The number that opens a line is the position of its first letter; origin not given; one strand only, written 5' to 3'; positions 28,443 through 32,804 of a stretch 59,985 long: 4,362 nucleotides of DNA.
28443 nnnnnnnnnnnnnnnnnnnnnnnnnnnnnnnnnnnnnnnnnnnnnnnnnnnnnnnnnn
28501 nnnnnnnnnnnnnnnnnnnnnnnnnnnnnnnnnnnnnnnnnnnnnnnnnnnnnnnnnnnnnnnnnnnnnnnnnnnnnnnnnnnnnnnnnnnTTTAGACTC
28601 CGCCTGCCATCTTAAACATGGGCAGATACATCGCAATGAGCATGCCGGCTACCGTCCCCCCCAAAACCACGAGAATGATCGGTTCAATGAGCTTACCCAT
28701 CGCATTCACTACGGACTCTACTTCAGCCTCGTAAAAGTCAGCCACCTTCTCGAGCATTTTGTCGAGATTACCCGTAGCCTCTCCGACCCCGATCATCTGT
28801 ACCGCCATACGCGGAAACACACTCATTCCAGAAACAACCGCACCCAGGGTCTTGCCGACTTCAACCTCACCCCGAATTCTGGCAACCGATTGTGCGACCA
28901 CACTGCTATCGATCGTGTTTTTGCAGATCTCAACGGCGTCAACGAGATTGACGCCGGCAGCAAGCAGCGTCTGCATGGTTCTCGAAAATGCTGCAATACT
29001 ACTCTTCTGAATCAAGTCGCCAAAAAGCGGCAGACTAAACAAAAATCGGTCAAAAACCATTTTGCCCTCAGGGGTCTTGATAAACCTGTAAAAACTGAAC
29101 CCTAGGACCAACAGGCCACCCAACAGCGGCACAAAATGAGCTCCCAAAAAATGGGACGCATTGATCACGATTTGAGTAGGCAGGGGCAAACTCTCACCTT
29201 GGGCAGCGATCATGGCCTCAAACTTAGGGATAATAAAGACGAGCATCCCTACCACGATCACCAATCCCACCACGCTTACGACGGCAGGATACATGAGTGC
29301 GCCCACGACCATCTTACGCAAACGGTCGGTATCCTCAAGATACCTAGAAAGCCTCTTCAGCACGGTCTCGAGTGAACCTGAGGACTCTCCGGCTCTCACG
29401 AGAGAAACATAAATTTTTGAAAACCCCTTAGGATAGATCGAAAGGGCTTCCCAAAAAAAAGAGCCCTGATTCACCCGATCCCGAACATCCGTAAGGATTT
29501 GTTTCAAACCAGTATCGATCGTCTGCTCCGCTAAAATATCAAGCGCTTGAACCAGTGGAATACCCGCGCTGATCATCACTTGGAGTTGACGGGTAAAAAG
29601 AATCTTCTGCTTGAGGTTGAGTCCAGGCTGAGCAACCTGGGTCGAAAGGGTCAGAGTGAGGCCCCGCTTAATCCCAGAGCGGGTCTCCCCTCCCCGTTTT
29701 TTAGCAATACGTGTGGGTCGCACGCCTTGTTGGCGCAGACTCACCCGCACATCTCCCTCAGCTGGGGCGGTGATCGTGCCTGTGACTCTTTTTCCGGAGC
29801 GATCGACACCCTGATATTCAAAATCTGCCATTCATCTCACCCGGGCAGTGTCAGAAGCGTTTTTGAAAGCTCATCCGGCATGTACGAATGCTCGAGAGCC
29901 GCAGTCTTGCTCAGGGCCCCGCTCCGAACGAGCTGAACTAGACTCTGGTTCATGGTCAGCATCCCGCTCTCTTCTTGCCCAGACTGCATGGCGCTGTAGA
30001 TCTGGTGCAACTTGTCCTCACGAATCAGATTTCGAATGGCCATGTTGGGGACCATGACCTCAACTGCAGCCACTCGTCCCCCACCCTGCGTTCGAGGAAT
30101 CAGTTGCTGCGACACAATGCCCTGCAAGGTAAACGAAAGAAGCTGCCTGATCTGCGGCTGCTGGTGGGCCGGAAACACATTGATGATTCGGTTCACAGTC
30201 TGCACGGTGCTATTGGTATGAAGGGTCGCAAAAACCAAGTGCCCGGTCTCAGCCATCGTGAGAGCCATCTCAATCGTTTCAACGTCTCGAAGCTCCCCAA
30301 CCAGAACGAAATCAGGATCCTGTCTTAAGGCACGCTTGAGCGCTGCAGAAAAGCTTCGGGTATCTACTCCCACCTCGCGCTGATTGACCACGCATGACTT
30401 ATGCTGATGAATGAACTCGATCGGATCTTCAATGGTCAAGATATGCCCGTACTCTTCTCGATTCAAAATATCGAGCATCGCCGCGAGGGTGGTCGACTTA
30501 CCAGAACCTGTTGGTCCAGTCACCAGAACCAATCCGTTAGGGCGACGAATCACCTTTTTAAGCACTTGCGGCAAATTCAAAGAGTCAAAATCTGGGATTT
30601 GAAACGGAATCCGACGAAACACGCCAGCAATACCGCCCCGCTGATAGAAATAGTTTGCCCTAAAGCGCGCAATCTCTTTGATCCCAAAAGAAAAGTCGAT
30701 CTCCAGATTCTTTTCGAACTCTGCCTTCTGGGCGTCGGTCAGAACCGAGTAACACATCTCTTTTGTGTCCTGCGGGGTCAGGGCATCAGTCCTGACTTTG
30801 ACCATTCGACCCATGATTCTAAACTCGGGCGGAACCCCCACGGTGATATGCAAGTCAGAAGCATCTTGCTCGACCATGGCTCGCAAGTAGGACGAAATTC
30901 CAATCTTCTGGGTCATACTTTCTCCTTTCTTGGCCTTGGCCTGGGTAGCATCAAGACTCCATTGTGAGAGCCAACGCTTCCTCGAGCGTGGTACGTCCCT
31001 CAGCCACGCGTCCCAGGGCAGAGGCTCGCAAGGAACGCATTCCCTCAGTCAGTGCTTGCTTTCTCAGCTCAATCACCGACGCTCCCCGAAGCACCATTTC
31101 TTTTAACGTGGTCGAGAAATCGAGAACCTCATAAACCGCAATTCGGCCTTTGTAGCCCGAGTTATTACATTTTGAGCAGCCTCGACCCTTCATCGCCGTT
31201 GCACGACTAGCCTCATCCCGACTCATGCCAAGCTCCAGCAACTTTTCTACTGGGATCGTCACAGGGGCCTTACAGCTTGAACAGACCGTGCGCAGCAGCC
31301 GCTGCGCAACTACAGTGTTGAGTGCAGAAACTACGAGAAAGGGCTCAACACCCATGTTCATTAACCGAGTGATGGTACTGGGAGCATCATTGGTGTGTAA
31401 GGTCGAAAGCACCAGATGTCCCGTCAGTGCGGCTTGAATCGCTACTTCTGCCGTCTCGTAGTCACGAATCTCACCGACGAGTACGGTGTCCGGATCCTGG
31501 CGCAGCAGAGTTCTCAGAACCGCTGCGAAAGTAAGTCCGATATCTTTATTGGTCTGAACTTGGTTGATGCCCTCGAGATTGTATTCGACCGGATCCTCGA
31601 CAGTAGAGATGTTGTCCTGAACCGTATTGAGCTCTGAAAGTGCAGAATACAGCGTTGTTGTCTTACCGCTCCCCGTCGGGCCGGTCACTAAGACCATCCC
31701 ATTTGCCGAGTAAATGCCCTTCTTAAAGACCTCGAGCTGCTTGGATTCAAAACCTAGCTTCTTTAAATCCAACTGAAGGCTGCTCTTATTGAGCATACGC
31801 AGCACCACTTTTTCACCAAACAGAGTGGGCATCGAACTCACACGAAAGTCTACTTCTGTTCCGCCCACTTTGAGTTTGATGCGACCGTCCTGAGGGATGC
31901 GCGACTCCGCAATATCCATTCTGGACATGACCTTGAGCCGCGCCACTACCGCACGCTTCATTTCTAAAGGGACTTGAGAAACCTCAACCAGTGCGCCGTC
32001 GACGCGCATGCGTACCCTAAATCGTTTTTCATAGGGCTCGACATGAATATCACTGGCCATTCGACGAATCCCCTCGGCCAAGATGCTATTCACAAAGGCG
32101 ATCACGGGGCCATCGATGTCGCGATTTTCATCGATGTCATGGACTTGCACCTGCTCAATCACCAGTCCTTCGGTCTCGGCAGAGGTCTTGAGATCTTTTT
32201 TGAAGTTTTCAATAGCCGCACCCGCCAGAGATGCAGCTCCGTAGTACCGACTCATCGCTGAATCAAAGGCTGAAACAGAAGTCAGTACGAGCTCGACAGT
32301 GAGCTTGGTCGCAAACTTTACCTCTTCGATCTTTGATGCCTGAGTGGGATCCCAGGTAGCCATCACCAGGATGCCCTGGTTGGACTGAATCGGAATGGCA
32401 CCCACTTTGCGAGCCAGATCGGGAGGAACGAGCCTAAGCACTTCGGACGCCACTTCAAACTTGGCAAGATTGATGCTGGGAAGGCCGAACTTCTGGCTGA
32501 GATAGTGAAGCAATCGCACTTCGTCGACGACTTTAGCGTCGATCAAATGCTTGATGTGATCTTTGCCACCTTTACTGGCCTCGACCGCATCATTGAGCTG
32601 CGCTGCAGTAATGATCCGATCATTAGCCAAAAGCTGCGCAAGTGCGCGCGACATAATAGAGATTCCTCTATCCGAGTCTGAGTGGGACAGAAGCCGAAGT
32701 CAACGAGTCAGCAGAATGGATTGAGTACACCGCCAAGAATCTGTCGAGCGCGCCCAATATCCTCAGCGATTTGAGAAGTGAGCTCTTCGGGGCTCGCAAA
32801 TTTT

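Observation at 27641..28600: Receiver-less PilR coupled to pilC, with pilS missing: a rewired pilus regulator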

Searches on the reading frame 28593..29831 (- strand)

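Call 5: search_protein_families(library=pfam, proteins=[window:28593-29831:-], max_evalue=0.01)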
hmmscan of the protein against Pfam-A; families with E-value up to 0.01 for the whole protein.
window:28593-29831:- (412 aa): 1 family
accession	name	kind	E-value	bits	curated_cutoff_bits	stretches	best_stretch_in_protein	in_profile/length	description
PF00482.28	T2SSF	-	4.1e-61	204.9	25.2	2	79-202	1-125/125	Type II secretion system (T2SS), protein F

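Call 6: search_protein_families(library=ncbifam, proteins=[window:28593-29831:-], max_evalue=0.001)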
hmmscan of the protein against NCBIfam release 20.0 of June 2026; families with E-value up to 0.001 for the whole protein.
window:28593-29831:- (412 aa): 6 families
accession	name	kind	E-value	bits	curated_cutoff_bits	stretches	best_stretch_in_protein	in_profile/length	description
NF052606.1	T4PiliAsmPilCMyx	equivalog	5.6e-112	374.6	700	1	2-411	20-417/419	type IV pilus assembly protein PilC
TIGR02120.1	GspF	equivalog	2.6e-104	349.6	424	1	4-409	1-398/401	type II secretion system inner membrane protein GspF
NF052607.1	T4PiliAsmPilCThrm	equivalog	3e-101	339.5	700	1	1-410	1-402/406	type IV pilus assembly protein PilC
NF007861.0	PRK10573.1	equivalog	1.7e-78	264.5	401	1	4-408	7-394/401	protein transport protein HofC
NF047826.1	T3SSXpsF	equivalog_domain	2e-73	247.5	650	1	1-410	1-402/405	type II secretion system protein XpsF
NF041012.2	T4P_ComGB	equivalog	2.9e-43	148.5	240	1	74-408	1-330/332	competence type IV pilus assembly protein ComGB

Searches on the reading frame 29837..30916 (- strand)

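Call 5: search_protein_families(library=pfam, proteins=[window:29837-30916:-], max_evalue=0.01)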
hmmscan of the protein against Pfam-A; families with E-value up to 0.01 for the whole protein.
window:29837-30916:- (359 aa): 12 families
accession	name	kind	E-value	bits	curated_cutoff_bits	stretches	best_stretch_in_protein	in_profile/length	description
PF00437.27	T2SSE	-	3.2e-47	161.4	24.9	1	117-278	132-283/370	Type II/IV secretion system protein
PF13191.12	AAA_16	-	1.5e-05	26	32.6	1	124-160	20-54/167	AAA ATPase domain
PF13401.12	AAA_22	-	2.5e-05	25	27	1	126-203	4-64/130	AAA domain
PF13555.12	AAA_29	-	3.6e-05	23.9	27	1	125-151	20-46/61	P-loop containing region of AAA domain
PF13604.12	AAA_30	-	0.00032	20.9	27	1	118-217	9-105/191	AAA domain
PF25199.1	nSTAND_NTPase5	-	0.00066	20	34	1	124-170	38-84/145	Novel STAND NTPase 5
PF13476.12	AAA_23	-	0.00067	20.8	27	1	127-150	19-42/201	AAA domain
PF00005.33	ABC_tran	-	0.0018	19.3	25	1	128-168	12-51/137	ABC transporter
PF12775.13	AAA_7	-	0.0018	18.3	25.8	1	107-157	14-63/181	P-loop containing dynein motor region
PF20720.3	nSTAND3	-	0.0043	17.2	27.2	1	127-166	17-55/155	Novel STAND NTPase 3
PF01935.23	DUF87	-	0.0071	16.9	23.2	0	131-160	27-56/220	Helicase HerA, central domain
PF13514.12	AAA_27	-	0.0088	16.1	22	0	125-151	24-50/206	AAA domain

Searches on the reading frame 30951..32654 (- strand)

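Call 5: search_protein_families(library=pfam, proteins=[window:30951-32654:-], max_evalue=0.01)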
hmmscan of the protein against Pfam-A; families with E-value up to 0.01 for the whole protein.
window:30951-32654:- (567 aa): 11 families
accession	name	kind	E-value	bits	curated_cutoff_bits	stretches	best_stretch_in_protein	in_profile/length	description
PF00437.27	T2SSE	-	1.8e-138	461.7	24.9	1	181-561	5-369/370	Type II/IV secretion system protein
PF05157.20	MshEN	-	1.9e-17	63.4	23.1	1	56-141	1-87/90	MshEN domain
PF13401.12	AAA_22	-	0.00027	21.7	27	1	317-361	4-48/130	AAA domain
PF25199.1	nSTAND_NTPase5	-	0.00082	19.6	34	1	319-347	42-71/145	Novel STAND NTPase 5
PF13191.12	AAA_16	-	0.0015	19.5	32.6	1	319-415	25-113/167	AAA ATPase domain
PF13604.12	AAA_30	-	0.0029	17.8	27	1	304-337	4-37/191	AAA domain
PF13086.12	AAA_11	-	0.0052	17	27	1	304-343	4-42/257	AAA domain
PF20720.3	nSTAND3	-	0.006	16.7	27.2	0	315-342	14-41/155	Novel STAND NTPase 3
PF12775.13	AAA_7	-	0.006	16.6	25.8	0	307-345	22-60/181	P-loop containing dynein motor region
PF13555.12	AAA_29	-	0.0061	16.7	27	0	317-335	21-39/61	P-loop containing region of AAA domain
PF13173.12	AAA_14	-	0.0084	16.6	27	0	319-409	3-84/129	AAA domain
